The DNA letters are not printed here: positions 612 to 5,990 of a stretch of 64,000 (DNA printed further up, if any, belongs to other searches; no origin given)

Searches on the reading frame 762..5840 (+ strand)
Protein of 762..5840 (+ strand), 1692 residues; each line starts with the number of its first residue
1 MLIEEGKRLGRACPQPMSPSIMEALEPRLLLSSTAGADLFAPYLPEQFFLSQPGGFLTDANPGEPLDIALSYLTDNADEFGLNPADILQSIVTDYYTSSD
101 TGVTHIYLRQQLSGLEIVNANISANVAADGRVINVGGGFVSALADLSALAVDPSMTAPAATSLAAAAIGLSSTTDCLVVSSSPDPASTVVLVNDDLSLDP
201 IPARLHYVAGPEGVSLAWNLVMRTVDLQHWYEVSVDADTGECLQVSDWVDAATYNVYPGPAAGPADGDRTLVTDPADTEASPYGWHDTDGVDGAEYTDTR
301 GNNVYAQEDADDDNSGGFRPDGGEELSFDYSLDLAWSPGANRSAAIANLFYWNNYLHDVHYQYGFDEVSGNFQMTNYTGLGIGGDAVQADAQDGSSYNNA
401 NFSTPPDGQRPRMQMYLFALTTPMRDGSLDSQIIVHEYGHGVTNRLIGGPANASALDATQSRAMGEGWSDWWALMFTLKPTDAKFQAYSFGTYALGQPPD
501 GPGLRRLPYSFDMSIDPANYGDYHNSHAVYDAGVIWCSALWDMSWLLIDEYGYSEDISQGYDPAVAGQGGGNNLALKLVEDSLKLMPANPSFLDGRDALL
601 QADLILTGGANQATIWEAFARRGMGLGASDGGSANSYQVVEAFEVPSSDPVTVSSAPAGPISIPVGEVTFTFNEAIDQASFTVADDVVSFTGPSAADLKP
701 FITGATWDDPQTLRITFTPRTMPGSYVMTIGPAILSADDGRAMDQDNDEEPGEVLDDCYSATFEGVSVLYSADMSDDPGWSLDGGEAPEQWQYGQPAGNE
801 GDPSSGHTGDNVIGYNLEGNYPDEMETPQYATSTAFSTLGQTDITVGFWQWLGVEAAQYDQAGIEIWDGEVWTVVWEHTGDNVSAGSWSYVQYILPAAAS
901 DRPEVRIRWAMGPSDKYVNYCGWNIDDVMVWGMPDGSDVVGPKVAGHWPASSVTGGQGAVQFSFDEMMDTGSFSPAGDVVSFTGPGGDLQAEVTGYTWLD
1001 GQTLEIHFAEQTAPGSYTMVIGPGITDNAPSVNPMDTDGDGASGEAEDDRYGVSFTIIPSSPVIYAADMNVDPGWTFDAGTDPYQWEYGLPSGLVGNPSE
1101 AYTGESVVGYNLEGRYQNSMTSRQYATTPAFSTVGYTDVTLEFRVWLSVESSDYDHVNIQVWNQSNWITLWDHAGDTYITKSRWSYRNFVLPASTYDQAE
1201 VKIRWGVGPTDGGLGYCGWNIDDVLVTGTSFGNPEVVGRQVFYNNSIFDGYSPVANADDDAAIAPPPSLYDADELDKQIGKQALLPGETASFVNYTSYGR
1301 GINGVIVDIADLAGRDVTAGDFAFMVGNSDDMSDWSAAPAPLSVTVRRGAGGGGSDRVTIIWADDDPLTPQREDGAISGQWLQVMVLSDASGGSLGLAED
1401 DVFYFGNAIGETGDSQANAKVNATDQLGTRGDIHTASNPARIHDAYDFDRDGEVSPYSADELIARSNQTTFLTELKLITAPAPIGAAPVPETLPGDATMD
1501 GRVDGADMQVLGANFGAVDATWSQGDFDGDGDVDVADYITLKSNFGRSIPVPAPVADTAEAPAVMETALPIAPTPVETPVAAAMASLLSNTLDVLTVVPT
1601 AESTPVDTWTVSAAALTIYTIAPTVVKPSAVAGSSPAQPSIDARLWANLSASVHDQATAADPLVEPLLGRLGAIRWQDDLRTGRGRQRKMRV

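Call 40: search_protein_families(library=pfam, proteins=[window:762-5840:+], max_evalue=0.00001)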
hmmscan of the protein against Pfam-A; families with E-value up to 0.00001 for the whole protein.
window:762-5840:+ (1692 aa): 2 families
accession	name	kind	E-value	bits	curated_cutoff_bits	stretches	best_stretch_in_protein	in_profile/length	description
PF02128.21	Peptidase_M36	-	2.2e-133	445.5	23.3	1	253-628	1-368/368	Fungalysin metallopeptidase (M36)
PF07504.19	FTP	-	1.7e-08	34.6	21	1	94-139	7-51/51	Fungalysin/Thermolysin Propeptide Motif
